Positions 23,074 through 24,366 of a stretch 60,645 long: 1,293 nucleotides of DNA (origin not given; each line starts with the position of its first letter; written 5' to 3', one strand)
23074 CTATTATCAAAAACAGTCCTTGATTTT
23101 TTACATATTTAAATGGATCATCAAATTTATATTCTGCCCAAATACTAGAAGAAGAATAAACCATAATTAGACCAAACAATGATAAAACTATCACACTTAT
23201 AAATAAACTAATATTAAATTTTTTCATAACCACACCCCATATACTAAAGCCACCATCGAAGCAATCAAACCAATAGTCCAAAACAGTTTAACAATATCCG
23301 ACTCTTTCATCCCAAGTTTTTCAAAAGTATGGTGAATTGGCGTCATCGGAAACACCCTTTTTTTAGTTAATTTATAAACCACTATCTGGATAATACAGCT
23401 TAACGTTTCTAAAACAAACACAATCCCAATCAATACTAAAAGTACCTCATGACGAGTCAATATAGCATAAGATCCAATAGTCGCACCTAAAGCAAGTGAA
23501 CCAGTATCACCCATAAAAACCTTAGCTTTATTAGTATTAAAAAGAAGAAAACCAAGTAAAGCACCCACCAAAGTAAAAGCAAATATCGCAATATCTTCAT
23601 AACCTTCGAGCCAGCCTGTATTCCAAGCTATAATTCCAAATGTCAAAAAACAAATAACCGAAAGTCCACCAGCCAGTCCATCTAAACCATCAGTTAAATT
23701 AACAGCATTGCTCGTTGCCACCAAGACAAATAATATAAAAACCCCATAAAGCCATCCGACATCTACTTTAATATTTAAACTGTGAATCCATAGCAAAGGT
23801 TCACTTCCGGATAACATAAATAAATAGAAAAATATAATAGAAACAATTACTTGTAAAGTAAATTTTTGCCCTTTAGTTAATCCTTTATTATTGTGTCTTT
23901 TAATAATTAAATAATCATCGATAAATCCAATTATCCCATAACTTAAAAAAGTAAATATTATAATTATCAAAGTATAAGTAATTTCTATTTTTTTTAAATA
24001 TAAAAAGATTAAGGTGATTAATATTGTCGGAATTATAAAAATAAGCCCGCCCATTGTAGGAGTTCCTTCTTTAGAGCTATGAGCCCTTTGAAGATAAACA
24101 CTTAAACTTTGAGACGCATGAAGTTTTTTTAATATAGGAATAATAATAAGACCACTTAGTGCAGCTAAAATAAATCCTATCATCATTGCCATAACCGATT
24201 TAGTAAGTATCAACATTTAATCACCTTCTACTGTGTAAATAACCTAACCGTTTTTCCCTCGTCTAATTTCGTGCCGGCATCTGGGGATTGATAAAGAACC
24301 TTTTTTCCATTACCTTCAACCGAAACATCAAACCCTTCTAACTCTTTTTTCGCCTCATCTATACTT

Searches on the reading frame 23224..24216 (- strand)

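Call 8: search_protein_families(library=pfam, proteins=[window:23224-24216:-])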
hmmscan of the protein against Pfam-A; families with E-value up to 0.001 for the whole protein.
window:23224-24216:- (330 aa): 2 families
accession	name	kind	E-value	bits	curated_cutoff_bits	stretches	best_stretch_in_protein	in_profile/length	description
PF00953.26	Glycos_transf_4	-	2.7e-35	122.2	27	1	84-253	2-158/160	Glycosyl transferase family 4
PF10555.14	MraY_sig1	-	1.8e-05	24.4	20.1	1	49-61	1-13/13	Phospho-N-acetylmuramoyl-pentapeptide-transferase signature 1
